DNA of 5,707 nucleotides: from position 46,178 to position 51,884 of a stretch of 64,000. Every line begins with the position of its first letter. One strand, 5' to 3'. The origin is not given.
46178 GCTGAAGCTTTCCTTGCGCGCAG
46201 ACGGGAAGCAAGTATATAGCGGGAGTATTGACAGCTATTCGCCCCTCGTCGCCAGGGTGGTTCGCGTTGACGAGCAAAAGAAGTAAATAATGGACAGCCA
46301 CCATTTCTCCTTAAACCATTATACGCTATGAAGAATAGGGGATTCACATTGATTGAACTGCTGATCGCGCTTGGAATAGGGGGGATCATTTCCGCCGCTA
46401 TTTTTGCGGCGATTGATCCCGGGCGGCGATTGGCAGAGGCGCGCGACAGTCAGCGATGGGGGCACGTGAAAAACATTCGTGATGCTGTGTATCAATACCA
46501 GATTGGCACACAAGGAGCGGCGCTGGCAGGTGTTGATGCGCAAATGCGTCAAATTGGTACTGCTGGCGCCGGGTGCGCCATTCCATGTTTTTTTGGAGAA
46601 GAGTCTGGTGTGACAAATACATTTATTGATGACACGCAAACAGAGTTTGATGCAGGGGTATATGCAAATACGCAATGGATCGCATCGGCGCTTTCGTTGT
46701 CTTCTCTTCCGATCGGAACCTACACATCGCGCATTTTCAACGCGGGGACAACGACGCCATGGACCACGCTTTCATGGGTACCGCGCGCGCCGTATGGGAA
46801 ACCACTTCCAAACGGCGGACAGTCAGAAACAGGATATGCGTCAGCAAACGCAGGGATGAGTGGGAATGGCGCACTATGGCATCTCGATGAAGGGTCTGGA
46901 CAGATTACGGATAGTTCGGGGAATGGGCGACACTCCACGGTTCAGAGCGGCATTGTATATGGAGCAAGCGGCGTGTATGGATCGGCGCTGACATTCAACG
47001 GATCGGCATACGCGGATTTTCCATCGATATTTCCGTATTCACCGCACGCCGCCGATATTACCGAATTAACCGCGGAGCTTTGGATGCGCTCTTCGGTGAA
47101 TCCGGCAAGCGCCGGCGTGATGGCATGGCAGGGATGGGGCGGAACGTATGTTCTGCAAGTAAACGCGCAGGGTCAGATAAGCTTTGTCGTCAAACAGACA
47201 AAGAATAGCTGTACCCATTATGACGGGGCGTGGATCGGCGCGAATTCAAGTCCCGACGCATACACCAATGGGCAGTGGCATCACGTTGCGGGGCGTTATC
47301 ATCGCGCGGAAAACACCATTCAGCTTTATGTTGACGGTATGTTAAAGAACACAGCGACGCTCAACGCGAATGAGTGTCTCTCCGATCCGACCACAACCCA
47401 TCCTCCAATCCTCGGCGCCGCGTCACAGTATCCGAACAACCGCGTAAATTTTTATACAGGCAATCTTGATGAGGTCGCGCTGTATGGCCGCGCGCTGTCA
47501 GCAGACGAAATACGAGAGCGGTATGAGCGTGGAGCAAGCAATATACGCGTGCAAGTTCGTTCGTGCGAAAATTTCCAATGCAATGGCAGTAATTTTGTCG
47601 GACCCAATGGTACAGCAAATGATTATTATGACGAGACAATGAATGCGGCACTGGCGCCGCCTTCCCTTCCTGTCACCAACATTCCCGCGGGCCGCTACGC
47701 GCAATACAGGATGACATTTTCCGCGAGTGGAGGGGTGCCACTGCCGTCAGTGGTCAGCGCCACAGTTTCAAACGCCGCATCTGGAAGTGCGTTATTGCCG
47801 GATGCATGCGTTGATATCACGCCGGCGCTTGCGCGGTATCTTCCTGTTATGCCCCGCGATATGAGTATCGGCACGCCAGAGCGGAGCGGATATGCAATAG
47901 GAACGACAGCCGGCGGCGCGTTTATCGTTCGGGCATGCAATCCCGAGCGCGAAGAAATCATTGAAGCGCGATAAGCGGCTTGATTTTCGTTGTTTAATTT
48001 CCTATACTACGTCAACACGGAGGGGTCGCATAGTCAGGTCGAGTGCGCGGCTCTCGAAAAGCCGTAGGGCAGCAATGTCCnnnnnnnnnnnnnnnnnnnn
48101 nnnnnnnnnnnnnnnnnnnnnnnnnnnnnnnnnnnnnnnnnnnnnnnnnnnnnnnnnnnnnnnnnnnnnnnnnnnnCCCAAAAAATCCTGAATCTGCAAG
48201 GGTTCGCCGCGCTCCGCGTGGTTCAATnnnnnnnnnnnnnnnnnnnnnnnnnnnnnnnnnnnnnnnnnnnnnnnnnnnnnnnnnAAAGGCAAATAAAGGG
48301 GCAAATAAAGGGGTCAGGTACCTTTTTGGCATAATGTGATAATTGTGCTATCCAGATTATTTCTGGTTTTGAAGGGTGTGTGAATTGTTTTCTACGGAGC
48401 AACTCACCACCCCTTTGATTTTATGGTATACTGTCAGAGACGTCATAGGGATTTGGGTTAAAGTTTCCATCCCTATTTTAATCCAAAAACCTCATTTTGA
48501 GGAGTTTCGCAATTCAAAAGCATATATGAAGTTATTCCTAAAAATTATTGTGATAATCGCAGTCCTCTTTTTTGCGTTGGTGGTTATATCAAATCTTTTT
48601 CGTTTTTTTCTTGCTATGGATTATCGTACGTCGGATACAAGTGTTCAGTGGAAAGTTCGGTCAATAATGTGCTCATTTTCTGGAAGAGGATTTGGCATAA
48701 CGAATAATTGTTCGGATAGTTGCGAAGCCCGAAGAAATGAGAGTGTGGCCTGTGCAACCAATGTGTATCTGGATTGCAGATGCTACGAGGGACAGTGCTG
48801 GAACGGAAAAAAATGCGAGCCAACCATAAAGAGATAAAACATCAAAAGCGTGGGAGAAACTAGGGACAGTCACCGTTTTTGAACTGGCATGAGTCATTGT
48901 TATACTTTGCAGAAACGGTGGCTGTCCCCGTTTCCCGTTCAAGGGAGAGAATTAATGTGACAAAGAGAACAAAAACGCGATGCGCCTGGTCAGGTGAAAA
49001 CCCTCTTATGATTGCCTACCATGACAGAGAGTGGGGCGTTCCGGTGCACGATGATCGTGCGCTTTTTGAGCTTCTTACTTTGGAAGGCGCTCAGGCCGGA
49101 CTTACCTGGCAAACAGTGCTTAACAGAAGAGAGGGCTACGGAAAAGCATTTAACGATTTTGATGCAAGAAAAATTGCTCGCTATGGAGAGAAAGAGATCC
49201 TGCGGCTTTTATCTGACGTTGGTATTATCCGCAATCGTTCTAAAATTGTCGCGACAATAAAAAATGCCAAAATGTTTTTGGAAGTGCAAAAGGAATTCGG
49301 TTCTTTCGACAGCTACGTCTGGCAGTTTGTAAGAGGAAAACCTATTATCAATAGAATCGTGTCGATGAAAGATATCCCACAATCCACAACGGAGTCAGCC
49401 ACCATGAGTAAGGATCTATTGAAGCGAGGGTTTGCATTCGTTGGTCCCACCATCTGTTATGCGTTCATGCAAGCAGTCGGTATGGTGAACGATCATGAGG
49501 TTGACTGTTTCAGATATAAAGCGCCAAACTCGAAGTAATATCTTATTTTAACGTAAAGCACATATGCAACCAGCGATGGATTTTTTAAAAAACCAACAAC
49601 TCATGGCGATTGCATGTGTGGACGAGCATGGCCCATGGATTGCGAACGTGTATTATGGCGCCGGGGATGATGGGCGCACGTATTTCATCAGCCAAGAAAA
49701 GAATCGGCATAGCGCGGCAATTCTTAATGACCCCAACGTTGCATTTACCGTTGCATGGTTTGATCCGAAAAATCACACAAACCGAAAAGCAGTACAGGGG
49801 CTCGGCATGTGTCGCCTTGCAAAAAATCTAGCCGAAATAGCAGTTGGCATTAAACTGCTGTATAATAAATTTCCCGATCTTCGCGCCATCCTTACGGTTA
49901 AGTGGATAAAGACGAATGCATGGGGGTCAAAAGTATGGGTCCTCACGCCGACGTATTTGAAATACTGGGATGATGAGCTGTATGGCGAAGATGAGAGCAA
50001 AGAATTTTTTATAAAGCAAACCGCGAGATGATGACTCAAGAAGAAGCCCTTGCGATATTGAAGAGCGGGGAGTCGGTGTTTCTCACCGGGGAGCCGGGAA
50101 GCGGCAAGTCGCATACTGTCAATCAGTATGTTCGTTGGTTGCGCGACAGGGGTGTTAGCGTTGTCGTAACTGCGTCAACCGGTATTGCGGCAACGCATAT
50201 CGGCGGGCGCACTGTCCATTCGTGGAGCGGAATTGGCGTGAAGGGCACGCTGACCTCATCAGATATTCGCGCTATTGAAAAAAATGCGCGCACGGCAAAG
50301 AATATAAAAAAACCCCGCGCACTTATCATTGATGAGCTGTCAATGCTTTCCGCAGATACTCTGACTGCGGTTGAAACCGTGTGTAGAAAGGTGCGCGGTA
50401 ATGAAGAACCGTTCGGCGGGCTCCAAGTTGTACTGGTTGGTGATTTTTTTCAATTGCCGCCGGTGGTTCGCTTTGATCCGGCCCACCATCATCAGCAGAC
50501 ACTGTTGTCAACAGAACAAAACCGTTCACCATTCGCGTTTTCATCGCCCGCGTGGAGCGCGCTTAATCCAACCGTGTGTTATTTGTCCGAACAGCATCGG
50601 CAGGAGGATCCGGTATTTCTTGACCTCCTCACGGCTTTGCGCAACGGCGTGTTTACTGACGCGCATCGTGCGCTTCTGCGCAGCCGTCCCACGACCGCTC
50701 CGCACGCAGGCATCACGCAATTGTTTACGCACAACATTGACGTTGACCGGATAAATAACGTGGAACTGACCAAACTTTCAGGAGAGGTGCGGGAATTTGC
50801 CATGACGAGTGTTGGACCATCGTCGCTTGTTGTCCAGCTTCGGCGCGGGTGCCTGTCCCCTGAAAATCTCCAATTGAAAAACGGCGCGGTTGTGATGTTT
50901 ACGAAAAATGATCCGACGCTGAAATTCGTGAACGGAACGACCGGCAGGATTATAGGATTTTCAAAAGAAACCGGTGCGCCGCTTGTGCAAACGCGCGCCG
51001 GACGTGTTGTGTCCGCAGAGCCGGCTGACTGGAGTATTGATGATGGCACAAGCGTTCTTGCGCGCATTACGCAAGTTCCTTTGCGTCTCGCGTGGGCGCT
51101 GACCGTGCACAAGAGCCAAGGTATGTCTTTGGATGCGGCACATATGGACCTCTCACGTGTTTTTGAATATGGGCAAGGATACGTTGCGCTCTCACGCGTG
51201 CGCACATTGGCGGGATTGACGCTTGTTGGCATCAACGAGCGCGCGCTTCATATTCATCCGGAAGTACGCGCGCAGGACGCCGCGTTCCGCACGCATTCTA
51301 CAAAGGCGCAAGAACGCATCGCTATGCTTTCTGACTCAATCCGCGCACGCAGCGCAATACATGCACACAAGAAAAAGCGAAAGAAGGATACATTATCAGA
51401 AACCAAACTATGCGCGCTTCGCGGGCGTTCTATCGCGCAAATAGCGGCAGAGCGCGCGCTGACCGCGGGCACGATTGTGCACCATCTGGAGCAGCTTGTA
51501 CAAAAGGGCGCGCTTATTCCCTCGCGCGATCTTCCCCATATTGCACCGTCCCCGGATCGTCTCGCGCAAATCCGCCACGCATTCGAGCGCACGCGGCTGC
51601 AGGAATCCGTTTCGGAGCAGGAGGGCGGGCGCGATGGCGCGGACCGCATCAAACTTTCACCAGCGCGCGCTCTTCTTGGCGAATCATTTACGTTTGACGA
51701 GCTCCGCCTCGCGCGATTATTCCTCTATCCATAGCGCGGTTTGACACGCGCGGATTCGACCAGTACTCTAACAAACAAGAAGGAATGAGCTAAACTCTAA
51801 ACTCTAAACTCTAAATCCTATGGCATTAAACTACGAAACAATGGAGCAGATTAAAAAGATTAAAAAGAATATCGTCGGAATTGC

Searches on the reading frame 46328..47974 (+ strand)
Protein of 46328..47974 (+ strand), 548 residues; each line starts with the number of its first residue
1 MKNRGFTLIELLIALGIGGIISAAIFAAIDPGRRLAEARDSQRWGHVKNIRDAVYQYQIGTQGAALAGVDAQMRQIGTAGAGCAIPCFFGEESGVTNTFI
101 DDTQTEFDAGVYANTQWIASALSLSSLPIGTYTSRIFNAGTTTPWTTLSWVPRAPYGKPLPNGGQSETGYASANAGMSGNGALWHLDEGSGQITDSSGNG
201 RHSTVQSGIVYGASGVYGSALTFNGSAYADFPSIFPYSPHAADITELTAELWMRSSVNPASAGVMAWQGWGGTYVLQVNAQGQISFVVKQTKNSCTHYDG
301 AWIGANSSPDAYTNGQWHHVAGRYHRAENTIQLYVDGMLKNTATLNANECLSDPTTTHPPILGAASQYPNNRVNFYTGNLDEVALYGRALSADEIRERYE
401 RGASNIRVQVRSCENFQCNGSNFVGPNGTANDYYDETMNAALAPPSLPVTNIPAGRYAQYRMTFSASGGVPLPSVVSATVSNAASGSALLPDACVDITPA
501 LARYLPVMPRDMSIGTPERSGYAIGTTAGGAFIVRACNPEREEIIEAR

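Call 33: search_protein_families(library=pfam, proteins=[window:46328-47974:+])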
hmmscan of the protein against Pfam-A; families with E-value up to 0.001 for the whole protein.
window:46328-47974:+ (548 aa): 3 families
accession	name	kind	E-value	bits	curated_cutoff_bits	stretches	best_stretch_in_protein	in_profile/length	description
PF13385.13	Laminin_G_3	-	5.1e-23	82.3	27.6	1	243-395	15-150/151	Concanavalin A-like lectin/glucanases superfamily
PF07963.17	N_methyl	-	2.9e-08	33.4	21.2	1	2-26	3-27/27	Prokaryotic N-terminal methylation motif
PF02973.23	Sialidase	-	0.0004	20.4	26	1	327-398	115-184/189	Sialidase, N-terminal domain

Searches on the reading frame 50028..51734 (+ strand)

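Call 33: search_protein_families(library=pfam, proteins=[window:50028-51734:+])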
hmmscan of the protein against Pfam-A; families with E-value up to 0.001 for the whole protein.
window:50028-51734:+ (568 aa): 10 families
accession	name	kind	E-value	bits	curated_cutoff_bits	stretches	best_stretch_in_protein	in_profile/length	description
PF05970.20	PIF1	-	1.8e-34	119.8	25.9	1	10-154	18-163/223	PIF1-like helicase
PF13245.12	AAA_19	-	6.9e-16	59.1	25.1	1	4-147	1-133/134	AAA domain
PF13604.12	AAA_30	-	1.2e-15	58.2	27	1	4-148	6-133/191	AAA domain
PF14493.12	HTH_40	-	6.6e-12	46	27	1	464-563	10-89/89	Helix-turn-helix domain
PF13401.12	AAA_22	-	6e-10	40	27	1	15-138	6-122/130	AAA domain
PF13191.12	AAA_16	-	5.6e-06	27.4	32.6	1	13-49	23-59/167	AAA ATPase domain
PF13086.12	AAA_11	-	1.1e-05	25.8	27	0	5-64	7-74/257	AAA domain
PF20720.3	nSTAND3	-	2.4e-05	24.5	27.2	1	5-50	8-53/155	Novel STAND NTPase 3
PF07728.20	AAA_5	-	4.2e-05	24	22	1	17-117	2-88/139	AAA domain (dynein-related subfamily)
PF21530.3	Pif1_2B_dom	-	0.00022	21.3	23.9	1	274-311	9-47/47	DNA helicase Pif1, 2B domain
